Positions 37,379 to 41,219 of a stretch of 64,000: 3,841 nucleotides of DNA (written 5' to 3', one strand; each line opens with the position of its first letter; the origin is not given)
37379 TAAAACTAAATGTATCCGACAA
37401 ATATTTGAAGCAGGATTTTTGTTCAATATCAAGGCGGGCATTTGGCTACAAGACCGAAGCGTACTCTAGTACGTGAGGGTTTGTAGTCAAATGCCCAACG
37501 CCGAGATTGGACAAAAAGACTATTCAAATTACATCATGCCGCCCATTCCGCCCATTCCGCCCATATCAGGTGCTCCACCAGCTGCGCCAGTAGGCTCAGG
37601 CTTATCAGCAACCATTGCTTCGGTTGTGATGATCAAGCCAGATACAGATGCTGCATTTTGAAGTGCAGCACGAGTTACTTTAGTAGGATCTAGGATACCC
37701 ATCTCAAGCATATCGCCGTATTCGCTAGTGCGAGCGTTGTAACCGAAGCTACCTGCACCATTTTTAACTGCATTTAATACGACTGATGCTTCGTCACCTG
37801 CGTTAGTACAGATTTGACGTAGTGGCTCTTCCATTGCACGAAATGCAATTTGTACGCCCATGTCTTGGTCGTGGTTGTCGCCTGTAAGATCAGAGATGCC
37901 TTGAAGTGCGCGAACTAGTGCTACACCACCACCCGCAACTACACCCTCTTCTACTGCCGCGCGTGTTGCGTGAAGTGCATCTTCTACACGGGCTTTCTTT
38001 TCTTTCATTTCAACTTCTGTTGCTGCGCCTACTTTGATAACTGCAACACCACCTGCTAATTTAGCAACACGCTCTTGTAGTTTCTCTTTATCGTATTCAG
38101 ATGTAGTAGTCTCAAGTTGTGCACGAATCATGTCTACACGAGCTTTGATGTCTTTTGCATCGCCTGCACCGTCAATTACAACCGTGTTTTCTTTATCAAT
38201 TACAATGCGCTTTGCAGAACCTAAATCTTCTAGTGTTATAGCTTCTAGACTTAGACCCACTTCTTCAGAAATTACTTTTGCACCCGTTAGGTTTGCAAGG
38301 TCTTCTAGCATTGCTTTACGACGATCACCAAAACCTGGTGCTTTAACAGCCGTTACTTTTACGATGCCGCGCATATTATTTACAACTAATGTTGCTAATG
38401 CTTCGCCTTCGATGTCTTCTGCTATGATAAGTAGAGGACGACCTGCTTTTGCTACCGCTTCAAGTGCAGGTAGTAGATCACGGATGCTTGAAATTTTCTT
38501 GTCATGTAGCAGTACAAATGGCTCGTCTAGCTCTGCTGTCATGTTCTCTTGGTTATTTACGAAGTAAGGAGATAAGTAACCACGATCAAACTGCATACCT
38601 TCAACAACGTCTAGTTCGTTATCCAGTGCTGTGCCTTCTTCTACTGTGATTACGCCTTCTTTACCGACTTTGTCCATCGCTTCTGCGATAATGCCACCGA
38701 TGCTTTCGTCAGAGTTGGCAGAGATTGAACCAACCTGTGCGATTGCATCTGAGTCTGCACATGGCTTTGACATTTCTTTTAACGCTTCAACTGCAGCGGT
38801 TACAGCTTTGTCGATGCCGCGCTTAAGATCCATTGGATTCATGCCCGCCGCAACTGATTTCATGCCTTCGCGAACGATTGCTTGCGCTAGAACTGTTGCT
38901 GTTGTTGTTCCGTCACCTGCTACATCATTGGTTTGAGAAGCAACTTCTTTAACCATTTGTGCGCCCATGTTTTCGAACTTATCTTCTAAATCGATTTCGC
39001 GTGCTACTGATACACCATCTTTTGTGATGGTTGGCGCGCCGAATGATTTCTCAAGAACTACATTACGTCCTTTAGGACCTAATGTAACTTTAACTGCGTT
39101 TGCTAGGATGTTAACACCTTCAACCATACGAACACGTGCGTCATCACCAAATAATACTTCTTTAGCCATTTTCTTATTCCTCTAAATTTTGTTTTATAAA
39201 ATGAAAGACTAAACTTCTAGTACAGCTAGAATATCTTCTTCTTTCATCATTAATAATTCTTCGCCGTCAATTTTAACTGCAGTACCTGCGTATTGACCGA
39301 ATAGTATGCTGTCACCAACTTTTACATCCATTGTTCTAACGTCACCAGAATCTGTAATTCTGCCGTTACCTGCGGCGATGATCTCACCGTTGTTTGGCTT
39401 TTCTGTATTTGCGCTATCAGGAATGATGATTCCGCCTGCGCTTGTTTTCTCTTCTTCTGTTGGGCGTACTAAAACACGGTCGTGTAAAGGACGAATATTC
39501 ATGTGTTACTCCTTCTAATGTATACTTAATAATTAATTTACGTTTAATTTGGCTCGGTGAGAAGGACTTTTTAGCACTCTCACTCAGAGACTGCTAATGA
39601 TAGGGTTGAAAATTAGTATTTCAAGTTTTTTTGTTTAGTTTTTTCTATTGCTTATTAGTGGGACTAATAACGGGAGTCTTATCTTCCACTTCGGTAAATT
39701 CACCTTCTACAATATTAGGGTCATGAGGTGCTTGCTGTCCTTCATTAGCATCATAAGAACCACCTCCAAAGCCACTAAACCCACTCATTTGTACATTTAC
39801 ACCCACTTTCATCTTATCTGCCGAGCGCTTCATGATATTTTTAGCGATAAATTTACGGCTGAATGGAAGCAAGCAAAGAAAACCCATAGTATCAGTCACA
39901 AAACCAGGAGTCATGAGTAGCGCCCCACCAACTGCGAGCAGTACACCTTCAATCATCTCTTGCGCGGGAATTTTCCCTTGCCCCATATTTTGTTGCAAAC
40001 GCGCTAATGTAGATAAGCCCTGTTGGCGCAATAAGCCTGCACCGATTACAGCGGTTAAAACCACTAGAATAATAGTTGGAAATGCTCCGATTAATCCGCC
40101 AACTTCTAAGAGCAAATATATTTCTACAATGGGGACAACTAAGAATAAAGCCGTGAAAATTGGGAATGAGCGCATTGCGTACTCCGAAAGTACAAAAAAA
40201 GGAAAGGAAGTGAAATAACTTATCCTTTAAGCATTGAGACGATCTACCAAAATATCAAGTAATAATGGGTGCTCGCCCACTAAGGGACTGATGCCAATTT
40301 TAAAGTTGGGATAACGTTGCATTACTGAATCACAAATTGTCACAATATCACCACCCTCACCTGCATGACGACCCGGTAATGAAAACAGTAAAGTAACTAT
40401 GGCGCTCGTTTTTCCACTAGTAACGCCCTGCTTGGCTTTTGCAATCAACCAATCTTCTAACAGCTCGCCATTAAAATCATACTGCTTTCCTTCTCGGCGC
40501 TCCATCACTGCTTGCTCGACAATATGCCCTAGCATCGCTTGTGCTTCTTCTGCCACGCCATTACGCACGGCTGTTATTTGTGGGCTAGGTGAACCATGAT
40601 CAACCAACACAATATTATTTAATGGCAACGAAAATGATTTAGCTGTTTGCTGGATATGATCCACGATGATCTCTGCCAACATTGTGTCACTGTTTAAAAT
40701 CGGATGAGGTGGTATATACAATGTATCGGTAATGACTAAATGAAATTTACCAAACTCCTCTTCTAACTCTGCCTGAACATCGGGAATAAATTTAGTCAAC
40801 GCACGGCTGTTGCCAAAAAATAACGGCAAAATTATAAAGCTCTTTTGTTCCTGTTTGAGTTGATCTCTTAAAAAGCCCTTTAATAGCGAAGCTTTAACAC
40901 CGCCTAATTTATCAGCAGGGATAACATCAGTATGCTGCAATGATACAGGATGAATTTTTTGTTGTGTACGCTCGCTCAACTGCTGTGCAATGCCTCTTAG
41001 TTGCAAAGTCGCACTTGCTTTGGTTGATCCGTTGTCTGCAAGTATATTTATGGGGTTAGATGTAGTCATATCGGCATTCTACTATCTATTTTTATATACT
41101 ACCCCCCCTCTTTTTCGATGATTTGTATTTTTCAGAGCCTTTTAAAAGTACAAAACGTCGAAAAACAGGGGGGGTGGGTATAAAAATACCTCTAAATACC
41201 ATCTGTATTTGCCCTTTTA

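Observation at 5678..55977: Abundant unassigned intergenic repeat family with a 30-bp C7/G7-tipped arm (9 loci in 64 kb)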

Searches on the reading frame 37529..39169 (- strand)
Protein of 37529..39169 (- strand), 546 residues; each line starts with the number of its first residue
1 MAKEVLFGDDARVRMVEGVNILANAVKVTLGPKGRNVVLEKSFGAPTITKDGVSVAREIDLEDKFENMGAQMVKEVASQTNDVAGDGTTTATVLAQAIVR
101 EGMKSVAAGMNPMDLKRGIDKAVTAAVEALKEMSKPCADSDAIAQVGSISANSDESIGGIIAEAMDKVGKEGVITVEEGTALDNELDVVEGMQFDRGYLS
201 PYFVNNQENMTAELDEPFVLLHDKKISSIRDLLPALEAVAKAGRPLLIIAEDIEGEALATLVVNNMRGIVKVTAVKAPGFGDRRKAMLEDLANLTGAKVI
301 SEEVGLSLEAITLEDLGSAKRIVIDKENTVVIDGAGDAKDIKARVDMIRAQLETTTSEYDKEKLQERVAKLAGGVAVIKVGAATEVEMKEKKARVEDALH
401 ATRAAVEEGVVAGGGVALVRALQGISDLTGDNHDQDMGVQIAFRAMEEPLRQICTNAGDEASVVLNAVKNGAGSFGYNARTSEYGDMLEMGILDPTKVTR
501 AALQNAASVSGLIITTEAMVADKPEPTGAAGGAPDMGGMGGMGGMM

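Call 7: search_protein_families(library=ncbifam, proteins=[window:37529-39169:-])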
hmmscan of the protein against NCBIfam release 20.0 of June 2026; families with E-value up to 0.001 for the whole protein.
window:37529-39169:- (546 aa): 19 families
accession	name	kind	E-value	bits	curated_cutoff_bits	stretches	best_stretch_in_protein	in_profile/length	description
NF009488.0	PRK12850.1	subfamily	2.4e-267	887.8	475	1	1-537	2-540/544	chaperonin GroEL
NF000592.1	PRK00013.1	subfamily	4.7e-265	880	397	1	2-524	1-524/524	chaperonin GroEL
NF009489.0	PRK12851.1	subfamily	3e-259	860.9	464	1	1-535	2-536/541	chaperonin GroEL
NF009487.0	PRK12849.1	subfamily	1.6e-253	841.9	352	1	1-543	1-541/543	chaperonin GroEL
TIGR02348.1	GroEL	equivalog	5.3e-253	840.2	582.1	1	2-525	1-525/526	chaperonin GroEL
NF010704.0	PRK14104.1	subfamily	2.7e-240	798.3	1041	1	2-542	3-544/546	chaperonin GroEL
NF038369.1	GroEL3_Chlamy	exception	8.3e-76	255.6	600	1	10-510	11-496/506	variant chaperonin GroEL3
NF038370.1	GroEL2_Chlamy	exception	8.2e-61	206.2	600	1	20-522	20-521/533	variant chaperonin GroEL2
NF041083.2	thermosome_beta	equivalog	8.4e-28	97.6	400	2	7-156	14-161/520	thermosome subunit beta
NF041082.2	thermosome_alpha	equivalog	3.4e-26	92.2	450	2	8-151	15-156/519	thermosome subunit alpha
TIGR02339.1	thermosome_arch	subfamily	1.4e-25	90.1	671.1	2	8-156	14-160/521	thermosome subunit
TIGR02345.1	chap_CCT_eta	equivalog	2.3e-21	75.7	669.2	2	16-139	24-142/523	T-complex protein 1 subunit eta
TIGR02342.1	chap_CCT_delta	equivalog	3.9e-18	65.3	695.35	2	11-176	10-171/517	T-complex protein 1 subunit delta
TIGR02347.1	chap_CCT_zeta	equivalog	4.2e-17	61.9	587.15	1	16-193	22-195/531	T-complex protein 1 subunit zeta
TIGR02341.1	chap_CCT_beta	equivalog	2e-16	59.8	522.15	2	8-135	12-137/519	T-complex protein 1 subunit beta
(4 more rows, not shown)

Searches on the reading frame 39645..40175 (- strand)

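Call 46: search_protein_families(library=pfam, proteins=[window:39645-40175:-], max_evalue=0.00001)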
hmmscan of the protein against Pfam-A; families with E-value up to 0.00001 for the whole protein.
window:39645-40175:- (176 aa): 1 family
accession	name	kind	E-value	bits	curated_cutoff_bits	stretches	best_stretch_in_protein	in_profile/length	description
PF04186.18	FxsA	-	5.4e-38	129.9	25.2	1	10-116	2-108/109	FxsA cytoplasmic membrane protein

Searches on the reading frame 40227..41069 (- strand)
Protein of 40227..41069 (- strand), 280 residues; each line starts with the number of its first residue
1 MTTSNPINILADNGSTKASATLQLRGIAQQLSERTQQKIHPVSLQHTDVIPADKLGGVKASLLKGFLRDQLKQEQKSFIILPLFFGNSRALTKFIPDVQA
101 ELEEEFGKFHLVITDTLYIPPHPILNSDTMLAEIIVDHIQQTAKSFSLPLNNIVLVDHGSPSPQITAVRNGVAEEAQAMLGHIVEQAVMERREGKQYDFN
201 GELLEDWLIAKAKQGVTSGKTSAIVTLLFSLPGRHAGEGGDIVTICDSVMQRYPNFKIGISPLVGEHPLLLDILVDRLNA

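Call 46: search_protein_families(library=pfam, proteins=[window:40227-41069:-], max_evalue=0.00001)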
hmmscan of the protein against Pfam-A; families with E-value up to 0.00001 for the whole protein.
window:40227-41069:- (280 aa): 1 family
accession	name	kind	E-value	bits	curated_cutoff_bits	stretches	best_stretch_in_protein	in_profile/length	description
PF01903.22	CbiX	-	1.1e-10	42.1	22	0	158-275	1-105/106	CbiX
